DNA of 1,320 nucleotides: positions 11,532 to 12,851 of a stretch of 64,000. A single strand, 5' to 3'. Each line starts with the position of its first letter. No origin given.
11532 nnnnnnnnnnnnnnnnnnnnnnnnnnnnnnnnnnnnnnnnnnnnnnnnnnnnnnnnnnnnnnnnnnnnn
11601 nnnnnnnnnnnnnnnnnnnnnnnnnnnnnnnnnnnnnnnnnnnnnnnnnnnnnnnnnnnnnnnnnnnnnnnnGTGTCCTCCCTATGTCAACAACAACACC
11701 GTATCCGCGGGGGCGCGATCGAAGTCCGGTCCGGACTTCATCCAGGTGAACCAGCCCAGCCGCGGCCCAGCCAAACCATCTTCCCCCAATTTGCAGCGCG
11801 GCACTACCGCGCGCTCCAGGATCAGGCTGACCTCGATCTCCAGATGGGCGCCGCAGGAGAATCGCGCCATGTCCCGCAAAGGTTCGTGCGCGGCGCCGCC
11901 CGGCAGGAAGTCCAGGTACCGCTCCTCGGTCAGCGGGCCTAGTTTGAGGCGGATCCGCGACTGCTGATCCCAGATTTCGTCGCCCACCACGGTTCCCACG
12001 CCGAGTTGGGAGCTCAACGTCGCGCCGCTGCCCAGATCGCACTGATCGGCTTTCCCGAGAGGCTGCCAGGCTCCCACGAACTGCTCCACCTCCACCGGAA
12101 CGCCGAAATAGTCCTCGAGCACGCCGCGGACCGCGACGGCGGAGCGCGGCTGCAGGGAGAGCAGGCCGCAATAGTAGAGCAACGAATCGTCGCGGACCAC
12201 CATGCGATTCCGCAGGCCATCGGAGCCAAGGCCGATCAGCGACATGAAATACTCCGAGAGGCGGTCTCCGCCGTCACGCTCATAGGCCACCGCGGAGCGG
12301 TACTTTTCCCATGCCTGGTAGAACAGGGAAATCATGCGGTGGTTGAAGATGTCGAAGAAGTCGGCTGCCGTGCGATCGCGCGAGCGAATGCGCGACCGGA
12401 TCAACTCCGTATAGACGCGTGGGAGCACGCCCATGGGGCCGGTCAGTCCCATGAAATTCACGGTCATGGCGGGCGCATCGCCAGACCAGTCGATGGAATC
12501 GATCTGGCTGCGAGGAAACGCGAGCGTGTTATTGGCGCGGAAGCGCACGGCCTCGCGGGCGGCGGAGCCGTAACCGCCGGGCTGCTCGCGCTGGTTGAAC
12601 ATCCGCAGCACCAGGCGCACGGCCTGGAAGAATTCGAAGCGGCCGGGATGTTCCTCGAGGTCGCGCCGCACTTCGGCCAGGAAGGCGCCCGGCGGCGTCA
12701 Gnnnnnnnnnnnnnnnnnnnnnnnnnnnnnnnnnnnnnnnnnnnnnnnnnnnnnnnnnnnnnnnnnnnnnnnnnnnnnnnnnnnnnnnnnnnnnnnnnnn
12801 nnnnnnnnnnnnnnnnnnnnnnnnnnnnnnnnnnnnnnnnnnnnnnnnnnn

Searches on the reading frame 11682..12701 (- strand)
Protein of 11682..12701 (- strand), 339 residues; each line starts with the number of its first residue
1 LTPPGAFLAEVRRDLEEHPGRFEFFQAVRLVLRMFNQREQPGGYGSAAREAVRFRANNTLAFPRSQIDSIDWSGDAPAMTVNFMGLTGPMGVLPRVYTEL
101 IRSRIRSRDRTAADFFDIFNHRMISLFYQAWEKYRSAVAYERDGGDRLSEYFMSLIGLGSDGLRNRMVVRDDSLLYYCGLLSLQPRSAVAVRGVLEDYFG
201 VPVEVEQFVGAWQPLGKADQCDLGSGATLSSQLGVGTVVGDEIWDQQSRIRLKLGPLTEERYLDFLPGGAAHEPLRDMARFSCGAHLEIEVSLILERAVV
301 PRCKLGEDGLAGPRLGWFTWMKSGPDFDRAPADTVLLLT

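Call 55: search_solved_structures(query=window:11682-12701:-, max_evalue=0.01, show_alignments=1)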
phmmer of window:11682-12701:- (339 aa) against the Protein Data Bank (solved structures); distinct sequences matched with E-value up to 0.01: 3.
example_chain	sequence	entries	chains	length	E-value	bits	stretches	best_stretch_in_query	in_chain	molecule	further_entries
6giy_C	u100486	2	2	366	3.8e-26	95.4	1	27-323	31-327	TssG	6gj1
6n38_G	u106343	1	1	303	2.8e-22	82.7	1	62-323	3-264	Putative type VI secretion protein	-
6gj3_C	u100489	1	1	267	5.1e-18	68.7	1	106-323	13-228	TssG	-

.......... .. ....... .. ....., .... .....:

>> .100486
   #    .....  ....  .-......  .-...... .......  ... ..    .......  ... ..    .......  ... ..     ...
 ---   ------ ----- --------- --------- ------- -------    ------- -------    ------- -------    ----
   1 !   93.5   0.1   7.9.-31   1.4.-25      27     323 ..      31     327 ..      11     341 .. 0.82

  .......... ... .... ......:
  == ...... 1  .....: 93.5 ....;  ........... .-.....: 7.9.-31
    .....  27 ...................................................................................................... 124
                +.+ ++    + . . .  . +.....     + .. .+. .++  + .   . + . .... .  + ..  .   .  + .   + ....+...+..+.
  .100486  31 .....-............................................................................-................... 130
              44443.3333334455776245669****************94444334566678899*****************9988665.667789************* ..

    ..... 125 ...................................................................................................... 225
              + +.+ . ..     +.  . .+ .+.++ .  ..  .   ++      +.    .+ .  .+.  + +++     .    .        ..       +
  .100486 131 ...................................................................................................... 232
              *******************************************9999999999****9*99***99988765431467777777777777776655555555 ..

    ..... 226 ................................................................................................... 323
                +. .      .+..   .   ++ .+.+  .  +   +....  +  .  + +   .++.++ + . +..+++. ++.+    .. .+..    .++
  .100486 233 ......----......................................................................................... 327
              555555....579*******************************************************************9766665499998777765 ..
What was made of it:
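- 11682..12701 (-): tssG, the wedge adaptor with two TssK-binding loops. Loop 1 is about residues 225-245 and loop 2 about residues 307-325. Aligned to EAEC TssG 6giy_C (call 55).
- Closest known: EAEC Sci-1 TssK and the TssK-TssF-TssG wedge. Same: The window's TssG aligns with EAEC TssG, including both TssK-binding loops and their hydrophobic anchor positions (call 55).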

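Call 89: search_dna_similar(query=window:11682-12701:-, collection=plasmids, mode=protein, max_rows=30, rows=spread)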
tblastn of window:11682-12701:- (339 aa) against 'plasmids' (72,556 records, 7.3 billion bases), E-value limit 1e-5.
Records with a match: 556; places in all: 599; records where one place covers at least 80% of the query: 463.
Best place of each record, by identity: <60% 556.
By first word of the organism name: Ralstonia 126; Rhizobium 94; Escherichia 75; Campylobacter 38; Leisingera 18; Vibrio 14; Pantoea 12; Cronobacter 12; Paraburkholderia 11; Rahnella 11; and 55 more.
By predicted mobility (MOB-suite, as given by PLSDB): non-mobilizable 266; conjugative 152; mobilizable 138.
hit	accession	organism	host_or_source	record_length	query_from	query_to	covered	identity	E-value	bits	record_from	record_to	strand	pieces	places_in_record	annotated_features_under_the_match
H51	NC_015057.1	Granulicella tundricola MP5ACTX9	-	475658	11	337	96%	42.7%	4e-81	276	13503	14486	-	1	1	tssG: type VI secretion system baseplate subunit TssG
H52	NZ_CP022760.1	Ralstonia solanacearum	Solanum tuberosum,single cell,Potato ...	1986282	11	336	96%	36.5%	4e-52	192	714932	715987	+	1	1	none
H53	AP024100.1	Ralstonia solanacearum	-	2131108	11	336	96%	35.9%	3e-49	184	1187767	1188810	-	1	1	hypothetical protein (x2)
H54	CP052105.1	Ralstonia solanacearum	tomato,cell culture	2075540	11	336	96%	35.9%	9e-49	182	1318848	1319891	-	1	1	tssG: type VI secretion system baseplate subunit TssG | tssF: type VI secretion system baseplate subunit TssF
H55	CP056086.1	Ralstonia solanacearum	cell clture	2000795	11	336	96%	35.9%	9e-49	182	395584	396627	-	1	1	tssG: type VI secretion system baseplate subunit TssG | tssF: type VI secretion system baseplate subunit TssF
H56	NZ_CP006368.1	Aureimonas sp. AU20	-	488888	15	321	91%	38.2%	4e-56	203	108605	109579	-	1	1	tssG: type VI secretion system baseplate subunit TssG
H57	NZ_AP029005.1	Ralstonia pseudosolanacearum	-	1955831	11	325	93%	36.0%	2e-49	184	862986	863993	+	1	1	none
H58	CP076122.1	Ralstonia solanacearum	Solanum muricatum,cell culture,stem,stem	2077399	11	325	93%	36.0%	2e-49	184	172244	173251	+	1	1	tssG: type VI secretion system baseplate subunit TssG | tssF: type VI secretion system baseplate subunit TssF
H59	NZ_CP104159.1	Rhizobium sp. CB3060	Leucaena leucocephala,cell culture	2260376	4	339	99%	32.5%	2e-37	149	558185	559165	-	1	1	record has no annotation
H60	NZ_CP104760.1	Pantoea piersonii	Homo sapiens,Cell culture,Unstimulated ...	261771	9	326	94%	33.2%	5e-34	139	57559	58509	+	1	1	tssG: type VI secretion system baseplate subunit TssG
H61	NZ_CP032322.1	Azospirillum argentinense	soil sample,Agricultural field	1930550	15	323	91%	33.5%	8e-40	156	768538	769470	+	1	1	record has no annotation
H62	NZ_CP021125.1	Rhizobium sp. Kim5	Phaseolus vulgaris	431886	5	321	94%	31.9%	3e-35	143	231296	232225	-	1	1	none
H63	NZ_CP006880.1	Rhizobium gallicum bv. gallicum R602sp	Phaseolus vulgaris,whole ...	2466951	10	325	93%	32.0%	5e-39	154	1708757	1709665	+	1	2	record has no annotation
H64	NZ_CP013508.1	Rhizobium sp. N1341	Phaseolus vulgaris,Whole ...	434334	5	321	94%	31.6%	1e-34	141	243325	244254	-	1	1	none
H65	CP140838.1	Rhizobium beringeri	Trifolium pratense,whole organism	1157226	15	325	92%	32.0%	9e-37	147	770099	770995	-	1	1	tssG: type VI secretion system baseplate subunit TssG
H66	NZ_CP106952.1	Eleftheria terrae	soil sample,soil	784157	50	325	81%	35.3%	7e-32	133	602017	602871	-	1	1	tssG: type VI secretion system baseplate subunit TssG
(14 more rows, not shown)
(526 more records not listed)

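Call 90: get_annotated_region(hit=H54, flank=300)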
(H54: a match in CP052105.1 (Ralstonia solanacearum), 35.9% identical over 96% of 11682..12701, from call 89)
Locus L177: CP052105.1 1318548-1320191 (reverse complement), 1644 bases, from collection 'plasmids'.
description: Ralstonia solanacearum strain FJAT15252.F1 plasmid Plas1, complete sequence
organism: Ralstonia solanacearum (NCBI taxid 305)
taxonomy: Bacteria; Pseudomonadota; Betaproteobacteria; Burkholderiales; Burkholderiaceae; Ralstonia; Ralstonia solanacearum
host: -; source: tomato,cell culture; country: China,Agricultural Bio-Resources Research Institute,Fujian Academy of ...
typing (MOB-suite, as given by PLSDB): mobilizable; relaxase MOBP
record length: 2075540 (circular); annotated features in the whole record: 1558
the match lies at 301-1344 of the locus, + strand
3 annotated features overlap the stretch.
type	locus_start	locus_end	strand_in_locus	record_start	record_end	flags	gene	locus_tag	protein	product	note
CDS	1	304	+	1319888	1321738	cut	tssF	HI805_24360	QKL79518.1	type VI secretion system baseplate subunit TssF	-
CDS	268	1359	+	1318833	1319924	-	tssG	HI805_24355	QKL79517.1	type VI secretion system baseplate subunit TssG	-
CDS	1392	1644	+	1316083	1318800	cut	tssH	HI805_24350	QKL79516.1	type VI secretion system ATPase TssH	-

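Call 91: get_annotated_region(hit=H56, flank=300)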
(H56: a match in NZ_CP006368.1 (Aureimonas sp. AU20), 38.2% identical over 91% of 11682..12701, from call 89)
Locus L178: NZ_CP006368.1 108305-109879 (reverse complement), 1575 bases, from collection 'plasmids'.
description: Aureimonas sp. AU20 plasmid pAU20a, complete sequence
organism: Aureimonas sp. AU20 (NCBI taxid 1349819)
taxonomy: Bacteria; Pseudomonadota; Alphaproteobacteria; Hyphomicrobiales; Aurantimonadaceae; Aureimonas; Aureimonas sp. AU20
host: -; source: -; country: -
typing (MOB-suite, as given by PLSDB): non-mobilizable
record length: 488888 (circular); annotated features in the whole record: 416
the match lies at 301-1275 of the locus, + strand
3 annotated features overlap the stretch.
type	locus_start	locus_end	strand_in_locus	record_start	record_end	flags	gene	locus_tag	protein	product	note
CDS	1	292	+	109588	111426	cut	tssF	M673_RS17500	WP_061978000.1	type VI secretion system baseplate subunit TssF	GO:0033103 - protein secretion by the type VI secretion system [Evidence IEA]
CDS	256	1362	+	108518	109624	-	tssG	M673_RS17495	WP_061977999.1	type VI secretion system baseplate subunit TssG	GO:0033103 - protein secretion by the type VI secretion system [Evidence IEA]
CDS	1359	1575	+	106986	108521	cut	-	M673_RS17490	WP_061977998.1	methyltransferase regulatory domain-containing protein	-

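Call 92: get_annotated_region(hit=H60, flank=300)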
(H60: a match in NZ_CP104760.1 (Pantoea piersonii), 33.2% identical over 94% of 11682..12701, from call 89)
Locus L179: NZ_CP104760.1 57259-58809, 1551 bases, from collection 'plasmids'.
description: Pantoea piersonii strain GABEKP28 plasmid pGABEKP28_2, complete sequence
organism: Pantoea piersonii (NCBI taxid 2364647)
taxonomy: Bacteria; Pseudomonadota; Gammaproteobacteria; Enterobacterales; Erwiniaceae; Pantoea; Pantoea piersonii
host: -; source: Homo sapiens,Cell culture,Unstimulated saliva,Unstimulated saliva; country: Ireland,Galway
typing (MOB-suite, as given by PLSDB): non-mobilizable; replicon rep_cluster_2061
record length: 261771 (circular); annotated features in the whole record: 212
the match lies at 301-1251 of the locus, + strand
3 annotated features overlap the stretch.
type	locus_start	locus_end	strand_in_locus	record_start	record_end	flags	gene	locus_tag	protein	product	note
CDS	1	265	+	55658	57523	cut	tssF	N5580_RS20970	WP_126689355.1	type VI secretion system baseplate subunit TssF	GO:0033103 - protein secretion by the type VI secretion system [Evidence IEA]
CDS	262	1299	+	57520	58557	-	tssG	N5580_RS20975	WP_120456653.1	type VI secretion system baseplate subunit TssG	GO:0033103 - protein secretion by the type VI secretion system [Evidence IEA]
CDS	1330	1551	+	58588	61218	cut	tssH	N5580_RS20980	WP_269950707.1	type VI secretion system ATPase TssH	GO:0033103 - protein secretion by the type VI secretion system [Evidence IEA]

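Call 93: get_annotated_region(hit=H65, flank=300)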
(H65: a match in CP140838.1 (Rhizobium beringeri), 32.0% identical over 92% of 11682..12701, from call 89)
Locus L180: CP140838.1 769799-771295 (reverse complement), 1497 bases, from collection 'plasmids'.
description: Rhizobium beringeri strain TP37 plasmid pRlX3, complete sequence
organism: Rhizobium beringeri (NCBI taxid 3019934)
taxonomy: Bacteria; Pseudomonadota; Alphaproteobacteria; Hyphomicrobiales; Rhizobiaceae; Rhizobium; Rhizobium beringeri
host: -; source: Trifolium pratense,whole organism; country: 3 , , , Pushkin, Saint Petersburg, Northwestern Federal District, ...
typing (MOB-suite, as given by PLSDB): conjugative; relaxase MOBQ; mating-pair formation MPF_T
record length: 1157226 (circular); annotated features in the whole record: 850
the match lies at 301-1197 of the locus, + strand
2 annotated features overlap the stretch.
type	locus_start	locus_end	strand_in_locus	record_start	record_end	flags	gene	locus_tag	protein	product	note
CDS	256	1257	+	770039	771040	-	tssG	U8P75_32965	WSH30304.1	type VI secretion system baseplate subunit TssG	-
CDS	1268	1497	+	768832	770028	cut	-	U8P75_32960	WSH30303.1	FHA domain-containing protein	-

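Call 94: get_annotated_region(hit=H66, flank=300)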
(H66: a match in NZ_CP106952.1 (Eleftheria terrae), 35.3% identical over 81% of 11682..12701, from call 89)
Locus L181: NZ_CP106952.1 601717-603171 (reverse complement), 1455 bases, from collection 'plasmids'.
description: Eleftheria terrae strain P9846-PB plasmid unnamed1
organism: Eleftheria terrae (NCBI taxid 1597781)
taxonomy: Bacteria; Pseudomonadota; Betaproteobacteria; Burkholderiales; ; Eleftheria; Eleftheria terrae
host: -; source: soil sample,soil; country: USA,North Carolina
typing (MOB-suite, as given by PLSDB): non-mobilizable
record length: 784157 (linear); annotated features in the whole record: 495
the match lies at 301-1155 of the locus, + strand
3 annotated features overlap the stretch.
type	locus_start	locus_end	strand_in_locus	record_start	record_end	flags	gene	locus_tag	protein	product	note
CDS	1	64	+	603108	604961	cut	tssF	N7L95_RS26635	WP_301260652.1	type VI secretion system baseplate subunit TssF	GO:0033103 - protein secretion by the type VI secretion system [Evidence IEA]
CDS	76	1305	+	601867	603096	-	tssG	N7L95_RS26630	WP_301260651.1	type VI secretion system baseplate subunit TssG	GO:0033103 - protein secretion by the type VI secretion system [Evidence IEA]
CDS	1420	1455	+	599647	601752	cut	tssI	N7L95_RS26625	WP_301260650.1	type VI secretion system tip protein TssI/VgrG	GO:0033103 - protein secretion by the type VI secretion system [Evidence IEA]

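Call 95: get_annotated_region(hit=H61, flank=300)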
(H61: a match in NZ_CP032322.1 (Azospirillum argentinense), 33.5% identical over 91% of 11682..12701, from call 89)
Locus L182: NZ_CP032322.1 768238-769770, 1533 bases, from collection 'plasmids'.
description: Azospirillum argentinense strain MTCC4035 plasmid p1, complete sequence
organism: Azospirillum argentinense (NCBI taxid 2970906)
taxonomy: Bacteria; Pseudomonadota; Alphaproteobacteria; Rhodospirillales; Azospirillaceae; Azospirillum; Azospirillum argentinense
host: -; source: soil sample,Agricultural field; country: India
typing (MOB-suite, as given by PLSDB): non-mobilizable; replicon rep_cluster_622
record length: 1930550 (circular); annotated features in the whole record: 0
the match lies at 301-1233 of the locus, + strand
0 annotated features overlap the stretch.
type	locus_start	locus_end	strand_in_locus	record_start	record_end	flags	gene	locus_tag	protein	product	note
